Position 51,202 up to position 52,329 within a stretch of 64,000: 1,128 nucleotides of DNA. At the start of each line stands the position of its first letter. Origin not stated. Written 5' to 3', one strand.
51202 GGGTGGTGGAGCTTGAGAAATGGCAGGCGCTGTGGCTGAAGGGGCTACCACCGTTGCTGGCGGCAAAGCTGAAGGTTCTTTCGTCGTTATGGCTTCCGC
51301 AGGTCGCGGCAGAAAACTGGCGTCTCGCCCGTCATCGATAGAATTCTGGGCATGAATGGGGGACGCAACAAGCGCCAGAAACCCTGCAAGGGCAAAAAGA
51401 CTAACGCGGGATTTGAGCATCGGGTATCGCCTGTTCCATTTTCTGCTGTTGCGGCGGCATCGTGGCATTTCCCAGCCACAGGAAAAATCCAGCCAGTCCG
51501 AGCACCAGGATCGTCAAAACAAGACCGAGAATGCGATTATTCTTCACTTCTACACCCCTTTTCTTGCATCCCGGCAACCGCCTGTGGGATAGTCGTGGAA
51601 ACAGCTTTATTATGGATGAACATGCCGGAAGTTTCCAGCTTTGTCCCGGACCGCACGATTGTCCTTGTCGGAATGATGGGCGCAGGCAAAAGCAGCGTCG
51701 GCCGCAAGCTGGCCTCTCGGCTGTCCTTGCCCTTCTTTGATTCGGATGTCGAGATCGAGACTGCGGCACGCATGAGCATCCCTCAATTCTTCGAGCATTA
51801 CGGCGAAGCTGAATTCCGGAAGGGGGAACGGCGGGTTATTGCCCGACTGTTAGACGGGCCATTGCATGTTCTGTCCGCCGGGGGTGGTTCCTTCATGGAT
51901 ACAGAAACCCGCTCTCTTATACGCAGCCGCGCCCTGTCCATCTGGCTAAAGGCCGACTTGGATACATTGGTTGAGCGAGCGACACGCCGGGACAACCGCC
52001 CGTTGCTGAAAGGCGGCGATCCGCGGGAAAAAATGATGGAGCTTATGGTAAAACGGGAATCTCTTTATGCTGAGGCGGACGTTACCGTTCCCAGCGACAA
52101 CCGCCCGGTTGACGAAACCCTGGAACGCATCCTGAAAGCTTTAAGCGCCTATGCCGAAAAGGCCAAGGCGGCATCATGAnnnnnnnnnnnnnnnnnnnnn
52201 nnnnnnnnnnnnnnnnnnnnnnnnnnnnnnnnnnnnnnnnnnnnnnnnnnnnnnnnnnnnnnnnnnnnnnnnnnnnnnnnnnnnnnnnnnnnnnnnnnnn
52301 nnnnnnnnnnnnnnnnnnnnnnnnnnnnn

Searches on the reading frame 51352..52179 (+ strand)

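Call 83: search_protein_families(library=pfam, proteins=[window:51352-52179:+])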
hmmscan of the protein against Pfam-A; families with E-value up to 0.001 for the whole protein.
window:51352-52179:+ (275 aa): 3 families
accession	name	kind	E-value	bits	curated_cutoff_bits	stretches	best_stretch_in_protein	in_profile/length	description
PF01202.28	SKI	-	4.8e-47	160.5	22.1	1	109-264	1-158/159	Shikimate kinase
PF13189.12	Cytidylate_kin2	-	2.9e-07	31.3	28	1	106-152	5-52/176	Cytidylate kinase-like family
PF13238.12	AAA_18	-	4.3e-07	30.9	29.4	1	103-216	1-114/128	AAA domain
